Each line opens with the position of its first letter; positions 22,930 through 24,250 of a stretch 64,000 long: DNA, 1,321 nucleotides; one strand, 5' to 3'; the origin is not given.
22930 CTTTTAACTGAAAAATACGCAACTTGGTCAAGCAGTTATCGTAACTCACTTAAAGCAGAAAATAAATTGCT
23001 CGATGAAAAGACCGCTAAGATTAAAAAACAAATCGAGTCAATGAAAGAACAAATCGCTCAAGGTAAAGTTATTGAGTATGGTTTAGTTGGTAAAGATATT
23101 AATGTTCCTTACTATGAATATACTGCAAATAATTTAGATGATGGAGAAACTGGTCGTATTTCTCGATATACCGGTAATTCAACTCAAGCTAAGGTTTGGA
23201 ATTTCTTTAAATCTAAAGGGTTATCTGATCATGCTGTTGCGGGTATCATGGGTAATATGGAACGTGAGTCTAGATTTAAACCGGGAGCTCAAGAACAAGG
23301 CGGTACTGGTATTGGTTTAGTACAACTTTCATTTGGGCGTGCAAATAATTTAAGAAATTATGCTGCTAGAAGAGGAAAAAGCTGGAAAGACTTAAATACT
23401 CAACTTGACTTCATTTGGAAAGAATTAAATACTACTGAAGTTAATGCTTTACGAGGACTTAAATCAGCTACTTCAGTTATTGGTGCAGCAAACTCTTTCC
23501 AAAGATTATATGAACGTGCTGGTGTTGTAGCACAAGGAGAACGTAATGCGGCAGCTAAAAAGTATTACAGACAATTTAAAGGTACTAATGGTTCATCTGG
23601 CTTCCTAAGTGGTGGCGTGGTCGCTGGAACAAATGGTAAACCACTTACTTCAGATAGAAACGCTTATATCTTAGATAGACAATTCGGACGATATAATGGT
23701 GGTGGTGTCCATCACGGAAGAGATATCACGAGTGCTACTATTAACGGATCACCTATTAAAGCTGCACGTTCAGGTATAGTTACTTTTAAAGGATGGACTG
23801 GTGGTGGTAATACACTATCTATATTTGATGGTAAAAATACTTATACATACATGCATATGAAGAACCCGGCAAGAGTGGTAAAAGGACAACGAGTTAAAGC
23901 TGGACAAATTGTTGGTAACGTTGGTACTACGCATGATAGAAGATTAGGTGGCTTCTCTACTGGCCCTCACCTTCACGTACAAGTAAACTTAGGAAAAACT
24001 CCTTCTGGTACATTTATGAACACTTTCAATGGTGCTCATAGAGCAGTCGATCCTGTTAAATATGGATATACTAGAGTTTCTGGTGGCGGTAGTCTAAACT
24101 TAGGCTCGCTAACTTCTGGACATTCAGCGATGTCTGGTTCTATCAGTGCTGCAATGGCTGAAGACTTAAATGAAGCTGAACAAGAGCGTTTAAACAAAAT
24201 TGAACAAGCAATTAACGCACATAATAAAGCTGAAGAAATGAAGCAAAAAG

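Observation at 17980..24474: The tape measure protein carries two different muralytic domains (a tail-lysozyme-like domain and an M23 peptidase domain)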

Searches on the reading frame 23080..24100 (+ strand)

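Call 16: search_solved_structures(query=window:23080-24100:+, max_evalue=0.01, show_alignments=3)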
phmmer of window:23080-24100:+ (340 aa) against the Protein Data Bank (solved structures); distinct sequences matched with E-value up to 0.01: 22.
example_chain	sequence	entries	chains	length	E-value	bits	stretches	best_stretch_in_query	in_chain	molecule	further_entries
3csq_A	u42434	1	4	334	2.7e-11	47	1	39-172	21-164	Morphogenesis protein 1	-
4qp5_A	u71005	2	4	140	7.2e-11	45.6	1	207-306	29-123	Lysostaphin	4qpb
2b0p_A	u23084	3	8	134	2.3e-10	43.9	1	201-304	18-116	Glycyl-glycine endopeptidase lytM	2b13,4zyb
2b44_A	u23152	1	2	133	2.7e-10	43.7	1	201-304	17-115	Glycyl-glycine endopeptidase lytM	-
5j1l_A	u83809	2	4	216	1.6e-09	41.2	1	211-308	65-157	ToxR-activated gene (TagE)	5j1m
3csr_A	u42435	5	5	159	5.2e-09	39.5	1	39-165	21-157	Morphogenesis protein 1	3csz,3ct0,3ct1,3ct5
3nyy_A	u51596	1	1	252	4.2e-08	36.5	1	190-305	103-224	Putative glycyl-glycine endopeptidase lytM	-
3slu_A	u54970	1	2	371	4.8e-07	33.1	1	149-308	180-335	M23 peptidase domain protein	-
6muk_A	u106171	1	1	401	1e-06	32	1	183-308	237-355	Peptidase M23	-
6jmx_A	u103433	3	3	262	2.8e-06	30.5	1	208-317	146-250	Peptidase M23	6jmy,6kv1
6jn7_A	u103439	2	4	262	3.7e-06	30.2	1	208-317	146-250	Peptidase M23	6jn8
4rny_A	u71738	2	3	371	3.9e-06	30.1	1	211-308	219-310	Conserved hypothetical secreted protein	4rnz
6smk_A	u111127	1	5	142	4.5e-06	29.9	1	202-319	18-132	Peptidase_M23 domain-containing protein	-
6jmz_A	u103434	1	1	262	5.6e-05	26.3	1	208-305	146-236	Peptidase M23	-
6jn0_A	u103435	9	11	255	6.1e-05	26.1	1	208-305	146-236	Peptidase M23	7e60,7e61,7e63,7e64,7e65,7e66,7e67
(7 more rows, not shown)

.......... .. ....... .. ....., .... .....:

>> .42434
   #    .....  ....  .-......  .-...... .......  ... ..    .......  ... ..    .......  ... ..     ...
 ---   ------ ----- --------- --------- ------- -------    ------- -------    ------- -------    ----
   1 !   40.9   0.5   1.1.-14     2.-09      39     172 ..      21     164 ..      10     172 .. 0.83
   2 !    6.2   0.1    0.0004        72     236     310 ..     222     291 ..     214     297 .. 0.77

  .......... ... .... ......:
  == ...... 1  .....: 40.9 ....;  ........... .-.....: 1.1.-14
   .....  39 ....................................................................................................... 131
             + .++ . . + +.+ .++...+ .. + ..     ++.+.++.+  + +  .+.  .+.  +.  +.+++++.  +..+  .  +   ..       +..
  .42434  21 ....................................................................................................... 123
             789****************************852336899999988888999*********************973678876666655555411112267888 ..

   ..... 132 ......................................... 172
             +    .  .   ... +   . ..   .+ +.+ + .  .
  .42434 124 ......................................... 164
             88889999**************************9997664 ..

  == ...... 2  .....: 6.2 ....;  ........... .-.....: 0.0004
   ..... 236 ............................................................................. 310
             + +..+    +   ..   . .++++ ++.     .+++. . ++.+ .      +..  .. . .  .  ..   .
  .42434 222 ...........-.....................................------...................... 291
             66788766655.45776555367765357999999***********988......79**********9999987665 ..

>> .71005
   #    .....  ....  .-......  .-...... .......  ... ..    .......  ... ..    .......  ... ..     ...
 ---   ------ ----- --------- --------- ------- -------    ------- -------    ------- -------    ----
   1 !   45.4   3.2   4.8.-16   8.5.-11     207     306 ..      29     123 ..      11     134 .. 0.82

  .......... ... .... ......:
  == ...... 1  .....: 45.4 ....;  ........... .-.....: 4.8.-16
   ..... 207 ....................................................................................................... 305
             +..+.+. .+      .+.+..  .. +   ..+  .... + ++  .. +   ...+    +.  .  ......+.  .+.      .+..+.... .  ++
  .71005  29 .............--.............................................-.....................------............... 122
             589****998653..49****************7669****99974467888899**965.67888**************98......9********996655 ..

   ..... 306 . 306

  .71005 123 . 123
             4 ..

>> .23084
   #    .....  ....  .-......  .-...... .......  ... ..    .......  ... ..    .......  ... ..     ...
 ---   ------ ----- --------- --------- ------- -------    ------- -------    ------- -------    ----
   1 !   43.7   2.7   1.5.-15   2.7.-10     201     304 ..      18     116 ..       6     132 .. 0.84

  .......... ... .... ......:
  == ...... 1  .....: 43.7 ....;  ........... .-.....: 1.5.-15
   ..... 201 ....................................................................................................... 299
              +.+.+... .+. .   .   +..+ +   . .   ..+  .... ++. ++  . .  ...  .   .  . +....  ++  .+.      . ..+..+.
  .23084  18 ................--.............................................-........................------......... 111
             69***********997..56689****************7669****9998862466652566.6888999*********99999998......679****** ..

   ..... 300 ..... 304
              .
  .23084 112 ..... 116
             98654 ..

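Call 17: search_dna_similar(query=window:23080-24100:+, collection=phages, mode=protein, max_rows=60, rows=spread)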
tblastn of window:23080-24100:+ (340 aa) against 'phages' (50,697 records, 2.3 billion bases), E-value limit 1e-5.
Records with a match: 603; places in all: 604; records where one place covers at least 80% of the query: 10.
Best place of each record, by identity: >=99% 3; 60-80% 4; <60% 596.
By first word of the organism name: Staphylococcus 457; Bacillus 60; Streptococcus 23; Arthrobacter 12; Bacteriophage 9; Mammaliicoccus 8; Streptomyces 5; Rhodobacter 5; Curtobacterium 4; Synechococcus 2; and 14 more.
By host as written in the record: Staphylococcus aureus 169; - 58; Staphylococcus sp. 27; Staphylococcus carnosus TM300 22; Streptococcus thermophilus 14; Bacillus subtilis 13; Bacillus subtilis BEST7003 9; Staphylococcus xylosus M1997-2/10 9; and 171 more.
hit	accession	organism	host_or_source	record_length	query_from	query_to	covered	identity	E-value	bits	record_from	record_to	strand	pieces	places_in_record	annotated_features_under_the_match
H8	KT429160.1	Staphylococcus phage SPbeta-like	Staphylococcus epidermidis 36-1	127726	1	340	100%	100.0%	0e+0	678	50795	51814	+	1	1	glycyl-glycine endopeptidase ALE-1 precursor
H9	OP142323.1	Staphylococcus phage Lacachita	Staphylococcus epidermidis 1457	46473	38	302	78%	29.9%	3e-17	89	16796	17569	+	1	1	putative endopeptidase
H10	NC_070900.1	Streptococcus phage CHPC926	Streptococcus thermophilus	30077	38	306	79%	28.0%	5e-11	70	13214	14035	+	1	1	tail length tape measure protein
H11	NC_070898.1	Streptococcus phage SW22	Streptococcus thermophilus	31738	38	306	79%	27.9%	3e-10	67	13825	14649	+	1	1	tail length tape measure protein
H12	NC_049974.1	Bacillus phage Gxv1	Bacillus sp.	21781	41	310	79%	26.0%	3e-7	58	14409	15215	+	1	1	tail-type lysozyme domain-containing protein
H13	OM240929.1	Bacillus phage vB_BsuP-Goe23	Bacillus subtilis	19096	41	310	79%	25.3%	4e-6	55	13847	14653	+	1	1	morphogenesis protein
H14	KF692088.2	Arthrobacter phage vB_ArS-ArV2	Arthrobacter sp.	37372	144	309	49%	36.0%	1e-7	59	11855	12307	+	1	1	tape measure protein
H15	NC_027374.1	Bacillus phage Moonbeam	Bacillus megaterium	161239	21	186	49%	33.7%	4e-12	73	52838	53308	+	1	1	tail associated lysin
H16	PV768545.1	Staphylococcus phage SA2P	Staphylococcus aureus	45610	195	328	39%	39.5%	2e-10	68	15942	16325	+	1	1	tail length tape measure protein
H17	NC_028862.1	Staphylococcus phage vB_SauS_phi2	Staphylococcus aureus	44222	195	328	39%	39.5%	3e-10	67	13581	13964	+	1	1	tail length tape measure protein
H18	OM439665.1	Staphylococcus phage vB_SauS_320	Staphylococcus aureus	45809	196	328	39%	39.4%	1e-9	66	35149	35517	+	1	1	tape measure protein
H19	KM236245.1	Bacillus phage Mater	Bacillus megaterium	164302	28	166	41%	37.4%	3e-13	77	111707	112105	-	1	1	tail lysin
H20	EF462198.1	Staphylococcus phage tp310-2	-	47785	195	328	39%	38.8%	3e-9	64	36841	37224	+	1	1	phage tail tape measure protein like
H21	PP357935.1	Staphylococcus phage vB_Sau_MetB16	Staphylococcus aureus metB16 ...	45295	195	328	39%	38.8%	6e-9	64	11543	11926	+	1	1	tail tape measure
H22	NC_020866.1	Rhodovulum phage RS1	Rhodovulum sp. P122A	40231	34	173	41%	36.9%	9e-15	81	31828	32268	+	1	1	tail length tape measure protein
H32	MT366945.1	Bacillus phage phi3Ts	Bacillus subtilis subsp. subtilis str. ...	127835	191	328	41%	33.6%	2e-7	59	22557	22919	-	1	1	lytic transglycosylase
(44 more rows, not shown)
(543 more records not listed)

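Call 18: get_annotated_region(hit=H32, flank=8000)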
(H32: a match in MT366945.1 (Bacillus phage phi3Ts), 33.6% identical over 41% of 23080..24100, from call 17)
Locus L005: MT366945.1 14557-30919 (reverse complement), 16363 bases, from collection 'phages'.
description: Bacillus phage phi3Ts, complete genome.
organism: Bacillus phage phi3Ts (NCBI taxid 2735535)
taxonomy: Viruses; Duplodnaviria; Heunggongvirae; Uroviricota; Caudoviricetes; Spbetavirus
host: Bacillus subtilis subsp. subtilis str. 168; source: experimental evolution under sporulation selection regime; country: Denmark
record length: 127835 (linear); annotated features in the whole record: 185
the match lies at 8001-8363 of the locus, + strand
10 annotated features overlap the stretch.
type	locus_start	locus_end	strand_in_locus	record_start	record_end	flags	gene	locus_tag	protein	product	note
CDS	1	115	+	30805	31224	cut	-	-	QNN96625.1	hypothetical protein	similar to SP beta hypothetical protein YomN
CDS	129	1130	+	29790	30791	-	-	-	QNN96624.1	integrase family protein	Phage integrase family protein YomM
CDS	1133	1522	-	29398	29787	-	-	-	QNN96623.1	hypothetical protein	similar to SP beta hypothetical protein YozP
CDS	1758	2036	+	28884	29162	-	-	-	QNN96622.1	mobile element protein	-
CDS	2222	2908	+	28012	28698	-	-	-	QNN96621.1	putative transposase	-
CDS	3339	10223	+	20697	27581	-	-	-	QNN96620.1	lytic transglycosylase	similar to SP beta lytic transglycosylase CwlP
CDS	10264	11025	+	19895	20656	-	-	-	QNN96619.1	hypothetical protein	-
CDS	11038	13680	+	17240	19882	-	-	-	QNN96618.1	hypothetical protein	-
CDS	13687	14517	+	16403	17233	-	-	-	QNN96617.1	hypothetical protein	-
CDS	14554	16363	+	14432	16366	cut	-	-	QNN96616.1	putative glycosyl hydrolase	putative glycosyl hydrolase YomE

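Call 19: get_annotated_region(hit=H10, flank=5000)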
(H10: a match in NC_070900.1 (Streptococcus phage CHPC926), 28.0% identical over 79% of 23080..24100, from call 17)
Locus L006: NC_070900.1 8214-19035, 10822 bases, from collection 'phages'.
description: Streptococcus phage CHPC926, complete genome.
organism: Streptococcus phage CHPC926 (NCBI taxid 1913082)
taxonomy: Viruses; Duplodnaviria; Heunggongvirae; Uroviricota; Caudoviricetes; Piorkowskivirus; Piorkowskivirus CHPC926
host: Streptococcus thermophilus; source: -; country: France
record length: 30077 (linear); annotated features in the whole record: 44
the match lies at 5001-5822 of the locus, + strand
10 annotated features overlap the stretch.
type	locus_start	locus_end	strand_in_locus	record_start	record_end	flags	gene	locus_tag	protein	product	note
CDS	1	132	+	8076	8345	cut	-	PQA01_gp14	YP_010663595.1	tail assembly chaperone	-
CDS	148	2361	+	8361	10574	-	-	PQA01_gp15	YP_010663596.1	tail protein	-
CDS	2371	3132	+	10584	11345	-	-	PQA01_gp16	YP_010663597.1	minor tail protein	-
CDS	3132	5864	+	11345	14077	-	-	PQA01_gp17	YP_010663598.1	tail length tape measure protein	-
CDS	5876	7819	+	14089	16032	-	-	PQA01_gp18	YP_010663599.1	tail spike protein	-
CDS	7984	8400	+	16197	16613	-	-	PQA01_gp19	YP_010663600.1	transcription termination factor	-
CDS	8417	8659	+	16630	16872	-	-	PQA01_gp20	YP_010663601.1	holin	-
CDS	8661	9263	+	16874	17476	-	-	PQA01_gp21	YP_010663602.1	endolysin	-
CDS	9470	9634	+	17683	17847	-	-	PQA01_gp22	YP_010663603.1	endonuclease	-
CDS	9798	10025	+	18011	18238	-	-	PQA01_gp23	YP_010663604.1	endolysin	-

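Call 20: get_annotated_region(hit=H9, flank=6000)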
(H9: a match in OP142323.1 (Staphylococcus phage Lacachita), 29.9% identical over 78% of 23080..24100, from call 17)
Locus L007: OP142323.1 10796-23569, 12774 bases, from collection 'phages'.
description: Staphylococcus phage Lacachita, complete genome.
organism: Staphylococcus phage Lacachita (NCBI taxid 2973490)
taxonomy: Viruses; Duplodnaviria; Heunggongvirae; Uroviricota; Caudoviricetes
host: Staphylococcus epidermidis 1457; source: influent from wastewater treatment plant; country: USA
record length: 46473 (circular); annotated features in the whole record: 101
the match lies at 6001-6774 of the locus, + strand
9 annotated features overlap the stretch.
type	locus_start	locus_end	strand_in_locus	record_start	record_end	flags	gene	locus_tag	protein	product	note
CDS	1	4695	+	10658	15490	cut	-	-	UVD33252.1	putative tape measure protein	-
regulatory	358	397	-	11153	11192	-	-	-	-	terminator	putative rho-independent terminator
regulatory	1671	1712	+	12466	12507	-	-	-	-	terminator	putative rho-independent terminator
regulatory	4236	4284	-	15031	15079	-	-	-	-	terminator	putative rho-independent terminator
CDS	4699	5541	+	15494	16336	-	-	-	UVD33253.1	distal tail protein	-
CDS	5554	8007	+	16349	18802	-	-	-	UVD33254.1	putative endopeptidase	-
CDS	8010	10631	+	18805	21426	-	-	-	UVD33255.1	pre-neck appendage protein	-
regulatory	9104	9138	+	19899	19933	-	-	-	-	terminator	putative rho-independent terminator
CDS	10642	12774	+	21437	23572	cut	-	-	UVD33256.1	putative baseplate upper protein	-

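Call 21: search_protein_families(library=pfam, proteins=[L005:3339-10223:+], max_evalue=0.01)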
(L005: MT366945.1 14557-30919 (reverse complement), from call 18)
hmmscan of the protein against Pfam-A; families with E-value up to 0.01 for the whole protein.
L005:3339-10223:+ (2294 aa): 3 families
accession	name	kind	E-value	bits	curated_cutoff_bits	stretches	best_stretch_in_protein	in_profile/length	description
PF01464.25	SLT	-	1.1e-34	118.9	21.3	1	1423-1531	2-116/117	Transglycosylase SLT domain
PF10145.14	PhageMin_Tail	-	1.4e-32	113.6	33.2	1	391-581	4-195/201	Phage-related minor tail protein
PF01551.29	Peptidase_M23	-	6.7e-30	103.6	28.7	1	1577-1672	2-96/96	Peptidase family M23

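Call 42: find_homologous_proteins(query=window:23080-24100:+, max_evalue=1e-10)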
Query window:23080-24100:+ (340 aa): 4 proteins with E <= 1e-10 among 2684 candidates.
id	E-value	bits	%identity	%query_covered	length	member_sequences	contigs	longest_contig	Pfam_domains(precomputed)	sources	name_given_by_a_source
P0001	3.7e-98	347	98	47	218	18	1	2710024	PF01551.30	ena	-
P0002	1.2e-53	201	65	46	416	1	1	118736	PF01551.30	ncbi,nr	ncbi:peptidoglycan DD-metalloendopeptidase family protein [Staphylococcus agnetis]|nr:peptidoglycan 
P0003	2.1e-19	89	32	85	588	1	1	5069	PF01551.30,PF18013.7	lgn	-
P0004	1.5e-13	69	50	24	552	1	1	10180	PF18013.7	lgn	-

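Call 50: search_protein_representatives(protein=window:23080-24100:+)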
Query: 340 residues. Proteins with E-value up to 0.001 (for the whole library): 19200; up to 1e-10: 2225; up to 1e-30: 10. The best 150 are listed.
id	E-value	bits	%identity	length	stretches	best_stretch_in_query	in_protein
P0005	6.1e-131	453.6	65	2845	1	1-339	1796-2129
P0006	7.6e-131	453.3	65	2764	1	1-337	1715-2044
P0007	2.3e-93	330.0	53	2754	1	1-338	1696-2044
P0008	3.9e-76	273.4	53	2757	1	1-336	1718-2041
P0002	3.7e-54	201.2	67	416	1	186-339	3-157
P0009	2.7e-33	132.5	50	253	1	33-169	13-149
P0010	2.1e-32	129.6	36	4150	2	24-178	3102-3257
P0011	2.8e-32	129.2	44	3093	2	21-175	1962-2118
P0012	9.0e-32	127.5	39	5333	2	25-172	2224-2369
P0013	2.7e-31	126.0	35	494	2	36-174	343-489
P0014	1.4e-30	123.6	51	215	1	35-169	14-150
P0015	1.9e-30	123.2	39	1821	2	16-175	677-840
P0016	5.0e-30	121.8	43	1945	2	16-175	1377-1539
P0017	1.1e-29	120.7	43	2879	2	16-175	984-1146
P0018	2.1e-29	119.7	43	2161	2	25-175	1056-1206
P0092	6.8e-23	98.3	44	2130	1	27-181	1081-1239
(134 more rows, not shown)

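Call 65: search_protein_families(library=pfam, proteins=[P0005, P0007, P0008], max_evalue=0.001)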
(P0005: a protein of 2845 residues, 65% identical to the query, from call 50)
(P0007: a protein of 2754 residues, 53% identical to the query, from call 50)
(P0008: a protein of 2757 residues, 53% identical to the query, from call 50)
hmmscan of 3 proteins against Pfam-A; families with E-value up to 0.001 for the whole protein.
P0005 (2845 aa): 3 families
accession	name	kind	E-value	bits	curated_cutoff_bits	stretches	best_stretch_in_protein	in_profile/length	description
PF18013.6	Phage_lysozyme2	-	1.6e-42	145.5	28.2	1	1829-1960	2-140/140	Phage tail lysozyme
PF10145.14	PhageMin_Tail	-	1.2e-32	113.9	33.2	1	531-723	2-200/201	Phage-related minor tail protein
PF01551.29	Peptidase_M23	-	3.3e-15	56.5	28.7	1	2002-2097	2-92/96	Peptidase family M23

P0007 (2754 aa): 3 families
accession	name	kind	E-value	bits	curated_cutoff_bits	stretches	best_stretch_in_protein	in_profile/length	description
PF18013.6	Phage_lysozyme2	-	4e-36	124.7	28.2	1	1734-1872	2-140/140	Phage tail lysozyme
PF10145.14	PhageMin_Tail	-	9e-34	117.5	33.2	1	459-652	1-200/201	Phage-related minor tail protein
PF01551.29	Peptidase_M23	-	1.7e-16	60.6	28.7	1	1917-2013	3-92/96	Peptidase family M23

P0008 (2757 aa): 3 families
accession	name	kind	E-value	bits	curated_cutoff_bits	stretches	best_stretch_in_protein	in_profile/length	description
PF18013.6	Phage_lysozyme2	-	2.9e-37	128.4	28.2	1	1751-1885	2-140/140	Phage tail lysozyme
PF10145.14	PhageMin_Tail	-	1e-36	127.2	33.2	1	451-644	1-200/201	Phage-related minor tail protein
PF01551.29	Peptidase_M23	-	1.2e-18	67.6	28.7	1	1927-2024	2-90/96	Peptidase family M23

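Call 66: predict_structure(alignment_id=A2)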
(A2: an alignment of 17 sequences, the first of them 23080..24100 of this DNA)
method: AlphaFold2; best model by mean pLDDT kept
length: 340 residues; sequences in the alignment: 17
mean_pLDDT: 78.3   pTM: 0.50
mean pLDDT of the five models: 78.3, 77.8, 76.1, 76.0, 75.3
residues with pLDDT >= 90: 124; 70-90: 142; 50-70: 26; < 50: 48
segments of 3 or more residues with pLDDT < 50: 1-29, 172-185, 336-340
pLDDT, mean of each block of 10 residues (from residue 1): 28 37 42 77 82 97 93 88 90 79 85 90 93 95 85 94 85 38 55 81 74 90 89 86 88 89 80 82 74 82 90 91 86 50
secondary structure, 60 per line:
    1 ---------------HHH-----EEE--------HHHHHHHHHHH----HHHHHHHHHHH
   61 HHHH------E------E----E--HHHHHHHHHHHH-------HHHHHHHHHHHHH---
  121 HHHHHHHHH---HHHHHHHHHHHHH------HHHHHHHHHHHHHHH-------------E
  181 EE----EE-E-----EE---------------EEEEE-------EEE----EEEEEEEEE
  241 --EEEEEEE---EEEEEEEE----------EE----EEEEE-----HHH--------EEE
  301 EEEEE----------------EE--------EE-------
elements in order: E24-26 H35-45 H50-64 H86-97 H105-117 H121-129 H133-145 H152-166 E180-182 E213-217 E225-227 E232-240 E243-249 E253-260 E277-281 E298-305
